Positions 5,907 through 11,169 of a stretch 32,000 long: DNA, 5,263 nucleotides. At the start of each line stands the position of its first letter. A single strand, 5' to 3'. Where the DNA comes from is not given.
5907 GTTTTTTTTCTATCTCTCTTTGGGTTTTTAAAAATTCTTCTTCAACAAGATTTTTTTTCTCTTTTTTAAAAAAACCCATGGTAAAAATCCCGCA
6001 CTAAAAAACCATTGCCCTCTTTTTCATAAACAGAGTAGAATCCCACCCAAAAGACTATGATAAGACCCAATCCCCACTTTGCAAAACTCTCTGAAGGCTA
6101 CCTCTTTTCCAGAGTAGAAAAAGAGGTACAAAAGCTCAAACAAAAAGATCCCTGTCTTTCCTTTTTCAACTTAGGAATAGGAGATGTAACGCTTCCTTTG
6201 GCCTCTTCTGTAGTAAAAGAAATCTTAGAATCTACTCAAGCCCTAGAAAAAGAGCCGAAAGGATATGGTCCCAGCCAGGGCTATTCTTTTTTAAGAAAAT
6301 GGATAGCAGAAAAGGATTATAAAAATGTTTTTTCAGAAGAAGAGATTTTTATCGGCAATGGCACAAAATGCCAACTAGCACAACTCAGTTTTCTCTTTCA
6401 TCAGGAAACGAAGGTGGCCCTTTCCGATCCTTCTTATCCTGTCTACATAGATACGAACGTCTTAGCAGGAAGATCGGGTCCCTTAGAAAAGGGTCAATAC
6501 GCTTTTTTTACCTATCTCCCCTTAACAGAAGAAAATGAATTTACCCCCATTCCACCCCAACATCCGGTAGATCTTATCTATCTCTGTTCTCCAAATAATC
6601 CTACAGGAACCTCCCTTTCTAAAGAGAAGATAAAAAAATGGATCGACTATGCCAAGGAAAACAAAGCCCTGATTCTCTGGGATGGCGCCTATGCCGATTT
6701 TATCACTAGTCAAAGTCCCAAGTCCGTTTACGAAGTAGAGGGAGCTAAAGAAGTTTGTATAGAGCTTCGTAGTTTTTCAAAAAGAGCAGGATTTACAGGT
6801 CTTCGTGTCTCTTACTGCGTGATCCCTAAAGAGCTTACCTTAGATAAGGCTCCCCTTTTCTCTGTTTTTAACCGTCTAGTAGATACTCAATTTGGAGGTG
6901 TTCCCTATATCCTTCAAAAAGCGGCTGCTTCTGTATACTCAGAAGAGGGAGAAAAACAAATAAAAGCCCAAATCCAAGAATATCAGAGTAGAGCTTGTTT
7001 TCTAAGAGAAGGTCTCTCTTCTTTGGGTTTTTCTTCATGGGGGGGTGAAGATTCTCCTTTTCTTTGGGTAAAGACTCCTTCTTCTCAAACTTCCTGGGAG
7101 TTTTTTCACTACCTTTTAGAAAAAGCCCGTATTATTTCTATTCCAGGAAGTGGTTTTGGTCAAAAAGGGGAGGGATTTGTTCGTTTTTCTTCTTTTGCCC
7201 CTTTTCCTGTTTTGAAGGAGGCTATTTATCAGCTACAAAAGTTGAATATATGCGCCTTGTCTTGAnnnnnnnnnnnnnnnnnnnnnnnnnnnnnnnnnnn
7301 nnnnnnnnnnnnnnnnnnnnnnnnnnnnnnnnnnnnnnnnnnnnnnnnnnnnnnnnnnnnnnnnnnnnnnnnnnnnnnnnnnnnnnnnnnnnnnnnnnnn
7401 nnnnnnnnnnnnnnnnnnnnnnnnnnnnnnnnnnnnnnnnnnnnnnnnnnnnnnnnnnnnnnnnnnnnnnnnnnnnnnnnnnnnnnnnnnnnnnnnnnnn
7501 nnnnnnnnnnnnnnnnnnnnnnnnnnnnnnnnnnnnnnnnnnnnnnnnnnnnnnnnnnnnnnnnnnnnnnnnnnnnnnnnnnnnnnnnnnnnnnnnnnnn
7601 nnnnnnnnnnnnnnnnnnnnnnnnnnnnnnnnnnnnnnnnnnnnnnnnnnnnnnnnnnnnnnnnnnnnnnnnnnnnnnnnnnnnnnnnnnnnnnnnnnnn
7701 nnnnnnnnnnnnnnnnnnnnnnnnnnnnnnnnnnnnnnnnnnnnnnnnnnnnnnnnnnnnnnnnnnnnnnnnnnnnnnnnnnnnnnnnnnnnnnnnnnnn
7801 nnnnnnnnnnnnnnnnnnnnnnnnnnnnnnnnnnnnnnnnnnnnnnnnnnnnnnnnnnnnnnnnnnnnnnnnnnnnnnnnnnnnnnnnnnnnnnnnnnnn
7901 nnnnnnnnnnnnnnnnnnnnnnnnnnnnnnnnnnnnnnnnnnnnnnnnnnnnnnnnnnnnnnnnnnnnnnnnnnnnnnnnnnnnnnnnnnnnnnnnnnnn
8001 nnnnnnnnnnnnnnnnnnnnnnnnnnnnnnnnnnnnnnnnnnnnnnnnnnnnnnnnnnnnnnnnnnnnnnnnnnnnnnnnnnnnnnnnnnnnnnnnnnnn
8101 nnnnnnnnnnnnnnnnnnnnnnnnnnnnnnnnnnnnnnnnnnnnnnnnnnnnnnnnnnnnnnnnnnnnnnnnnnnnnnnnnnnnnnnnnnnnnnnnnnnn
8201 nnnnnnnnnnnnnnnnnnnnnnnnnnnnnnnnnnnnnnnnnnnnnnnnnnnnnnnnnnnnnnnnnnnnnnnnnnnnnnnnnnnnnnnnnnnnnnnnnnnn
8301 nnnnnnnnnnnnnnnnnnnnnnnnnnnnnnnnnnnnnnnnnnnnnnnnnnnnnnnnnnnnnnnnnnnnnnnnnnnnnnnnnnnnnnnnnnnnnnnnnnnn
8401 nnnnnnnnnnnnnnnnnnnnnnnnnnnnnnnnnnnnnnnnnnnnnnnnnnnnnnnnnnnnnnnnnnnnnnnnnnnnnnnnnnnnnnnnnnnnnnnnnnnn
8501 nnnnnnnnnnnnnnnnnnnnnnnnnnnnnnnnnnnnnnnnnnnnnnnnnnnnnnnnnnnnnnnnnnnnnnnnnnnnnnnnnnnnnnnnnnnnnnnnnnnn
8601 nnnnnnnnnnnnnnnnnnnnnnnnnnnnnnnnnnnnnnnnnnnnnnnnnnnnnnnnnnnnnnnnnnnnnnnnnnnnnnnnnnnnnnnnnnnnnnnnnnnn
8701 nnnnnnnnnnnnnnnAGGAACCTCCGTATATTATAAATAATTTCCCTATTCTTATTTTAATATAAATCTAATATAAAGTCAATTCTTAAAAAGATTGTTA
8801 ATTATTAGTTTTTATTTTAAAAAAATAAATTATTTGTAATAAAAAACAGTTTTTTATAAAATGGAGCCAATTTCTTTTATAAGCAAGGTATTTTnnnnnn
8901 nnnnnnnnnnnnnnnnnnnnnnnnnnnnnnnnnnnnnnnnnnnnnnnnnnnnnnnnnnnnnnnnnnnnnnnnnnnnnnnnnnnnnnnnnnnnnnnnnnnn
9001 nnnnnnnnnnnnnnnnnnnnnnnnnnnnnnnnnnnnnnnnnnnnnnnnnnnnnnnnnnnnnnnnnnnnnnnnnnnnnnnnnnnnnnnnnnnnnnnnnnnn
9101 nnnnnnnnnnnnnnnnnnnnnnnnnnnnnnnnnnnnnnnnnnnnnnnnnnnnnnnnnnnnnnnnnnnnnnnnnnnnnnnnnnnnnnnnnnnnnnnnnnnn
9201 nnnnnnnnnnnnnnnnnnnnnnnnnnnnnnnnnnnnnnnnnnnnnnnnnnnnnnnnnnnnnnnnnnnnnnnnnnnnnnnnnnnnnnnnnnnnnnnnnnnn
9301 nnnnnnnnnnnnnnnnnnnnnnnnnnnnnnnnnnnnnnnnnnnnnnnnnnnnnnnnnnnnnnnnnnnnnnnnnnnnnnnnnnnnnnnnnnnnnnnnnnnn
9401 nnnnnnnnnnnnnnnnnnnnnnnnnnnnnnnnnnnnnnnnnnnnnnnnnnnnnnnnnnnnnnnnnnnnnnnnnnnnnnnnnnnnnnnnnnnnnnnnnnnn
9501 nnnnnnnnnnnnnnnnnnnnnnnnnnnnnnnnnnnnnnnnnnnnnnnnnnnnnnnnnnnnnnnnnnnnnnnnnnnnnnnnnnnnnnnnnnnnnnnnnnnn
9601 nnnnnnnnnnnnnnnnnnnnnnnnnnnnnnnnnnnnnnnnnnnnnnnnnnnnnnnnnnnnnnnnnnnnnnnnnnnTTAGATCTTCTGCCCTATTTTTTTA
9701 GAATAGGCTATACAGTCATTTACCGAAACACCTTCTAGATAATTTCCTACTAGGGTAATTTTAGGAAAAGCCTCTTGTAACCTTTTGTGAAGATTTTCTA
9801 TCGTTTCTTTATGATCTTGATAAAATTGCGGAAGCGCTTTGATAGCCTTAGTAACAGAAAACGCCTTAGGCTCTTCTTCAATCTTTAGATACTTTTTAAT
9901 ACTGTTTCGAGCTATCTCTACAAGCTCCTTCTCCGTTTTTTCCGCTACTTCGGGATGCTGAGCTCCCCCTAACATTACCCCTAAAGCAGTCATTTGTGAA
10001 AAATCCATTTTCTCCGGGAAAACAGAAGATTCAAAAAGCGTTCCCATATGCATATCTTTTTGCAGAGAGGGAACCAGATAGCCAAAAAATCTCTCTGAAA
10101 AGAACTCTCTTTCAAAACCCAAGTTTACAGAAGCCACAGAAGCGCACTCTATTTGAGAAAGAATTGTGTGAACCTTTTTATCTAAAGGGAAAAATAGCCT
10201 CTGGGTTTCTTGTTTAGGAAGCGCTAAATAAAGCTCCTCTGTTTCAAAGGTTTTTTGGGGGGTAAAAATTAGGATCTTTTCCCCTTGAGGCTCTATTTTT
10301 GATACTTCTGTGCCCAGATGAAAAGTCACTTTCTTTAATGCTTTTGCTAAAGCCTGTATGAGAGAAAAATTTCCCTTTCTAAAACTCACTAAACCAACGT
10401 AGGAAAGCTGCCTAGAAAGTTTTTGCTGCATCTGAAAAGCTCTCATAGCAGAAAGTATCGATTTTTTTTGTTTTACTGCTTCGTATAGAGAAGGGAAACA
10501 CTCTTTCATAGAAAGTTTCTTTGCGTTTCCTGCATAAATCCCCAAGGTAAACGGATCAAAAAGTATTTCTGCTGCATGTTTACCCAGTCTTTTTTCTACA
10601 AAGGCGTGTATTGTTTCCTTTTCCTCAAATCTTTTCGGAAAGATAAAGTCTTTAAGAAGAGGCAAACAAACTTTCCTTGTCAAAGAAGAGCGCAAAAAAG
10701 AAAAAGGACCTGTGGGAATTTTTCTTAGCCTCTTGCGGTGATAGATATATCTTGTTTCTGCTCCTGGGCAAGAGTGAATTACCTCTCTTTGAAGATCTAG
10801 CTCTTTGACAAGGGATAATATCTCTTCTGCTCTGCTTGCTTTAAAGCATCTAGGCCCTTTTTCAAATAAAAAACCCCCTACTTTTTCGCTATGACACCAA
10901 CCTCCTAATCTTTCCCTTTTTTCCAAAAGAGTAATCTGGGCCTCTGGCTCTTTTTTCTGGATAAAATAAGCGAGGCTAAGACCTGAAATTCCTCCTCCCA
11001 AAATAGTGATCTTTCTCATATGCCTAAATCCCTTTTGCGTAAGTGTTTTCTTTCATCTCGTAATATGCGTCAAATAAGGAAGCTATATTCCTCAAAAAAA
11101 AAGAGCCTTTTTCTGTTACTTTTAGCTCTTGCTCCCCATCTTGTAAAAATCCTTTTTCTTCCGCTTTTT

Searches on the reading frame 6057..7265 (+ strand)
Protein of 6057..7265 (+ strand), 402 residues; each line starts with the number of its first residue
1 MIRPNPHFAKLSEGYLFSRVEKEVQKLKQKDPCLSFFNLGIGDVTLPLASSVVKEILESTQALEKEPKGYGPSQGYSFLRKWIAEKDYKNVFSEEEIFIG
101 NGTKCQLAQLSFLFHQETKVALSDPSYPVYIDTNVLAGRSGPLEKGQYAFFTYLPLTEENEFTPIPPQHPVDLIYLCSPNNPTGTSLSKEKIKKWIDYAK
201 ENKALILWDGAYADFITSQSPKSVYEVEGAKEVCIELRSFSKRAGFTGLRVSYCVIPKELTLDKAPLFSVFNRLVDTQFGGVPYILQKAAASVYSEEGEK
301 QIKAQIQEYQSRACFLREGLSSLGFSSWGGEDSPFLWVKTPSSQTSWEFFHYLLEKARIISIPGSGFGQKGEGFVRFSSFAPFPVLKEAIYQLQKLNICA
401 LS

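Call 50: search_protein_families(library=pfam, proteins=[window:6057-7265:+], max_evalue=0.001)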
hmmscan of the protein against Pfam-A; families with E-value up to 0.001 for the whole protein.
window:6057-7265:+ (402 aa): 1 family
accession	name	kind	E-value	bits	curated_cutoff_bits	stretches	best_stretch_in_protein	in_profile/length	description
PF00155.27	Aminotran_1_2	-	5.9e-39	134.7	19.7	1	37-378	4-345/361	Aminotransferase class I and II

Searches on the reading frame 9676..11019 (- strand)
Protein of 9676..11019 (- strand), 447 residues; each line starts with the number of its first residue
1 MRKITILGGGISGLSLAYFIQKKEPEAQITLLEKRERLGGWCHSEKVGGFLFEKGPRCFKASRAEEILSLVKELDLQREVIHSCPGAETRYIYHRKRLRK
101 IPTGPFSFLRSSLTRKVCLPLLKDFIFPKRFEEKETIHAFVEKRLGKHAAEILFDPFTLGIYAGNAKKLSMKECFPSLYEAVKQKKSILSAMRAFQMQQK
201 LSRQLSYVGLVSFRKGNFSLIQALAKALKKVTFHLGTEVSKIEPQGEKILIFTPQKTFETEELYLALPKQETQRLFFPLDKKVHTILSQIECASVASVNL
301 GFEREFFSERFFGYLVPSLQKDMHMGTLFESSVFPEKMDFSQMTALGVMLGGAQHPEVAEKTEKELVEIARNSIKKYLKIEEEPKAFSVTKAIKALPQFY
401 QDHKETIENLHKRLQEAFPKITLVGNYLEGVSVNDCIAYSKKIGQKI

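Call 51: search_protein_families(library=pfam, proteins=[window:9676-11019:-], max_evalue=1)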
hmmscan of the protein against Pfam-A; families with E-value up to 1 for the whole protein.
window:9676-11019:- (447 aa): 11 families
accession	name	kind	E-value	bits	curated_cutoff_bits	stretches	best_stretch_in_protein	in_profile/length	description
PF01593.30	Amino_oxidase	-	3.7e-42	145.6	19.8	1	11-437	1-432/443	Flavin containing amine oxidoreductase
PF13450.12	NAD_binding_8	-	3.8e-17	62.8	21.9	1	6-74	1-68/68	NAD(P)-binding Rossmann-like domain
PF01266.30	DAO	-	7.5e-08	32.7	27.9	1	4-42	2-37/353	FAD dependent oxidoreductase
PF01946.23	Thi4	-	7.5e-05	22.5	26.2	1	4-54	20-66/235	Thi4 family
PF00070.33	Pyr_redox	-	0.00075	20.4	22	1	3-39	1-35/82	Pyridine nucleotide-disulphide oxidoreductase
PF07992.20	Pyr_redox_2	-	0.0014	18.6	26.1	1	3-39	144-178/291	Pyridine nucleotide-disulphide oxidoreductase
PF13454.12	NAD_binding_9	-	0.02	15.3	21.8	1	6-44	2-42/155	FAD-NAD(P)-binding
PF06100.17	MCRA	-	0.033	13.5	23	1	3-58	3-62/495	MCRA family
PF03486.20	HI0933_like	-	0.042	13.7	50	0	3-39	2-36/244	HI0933-like protein Rossmann domain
PF19233.4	DUF5886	-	0.15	12.8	36.5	1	364-423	56-114/135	Family of unknown function (DUF5886)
PF00890.30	FAD_binding_2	-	0.38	10.3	20.4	1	6-49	4-43/414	FAD binding domain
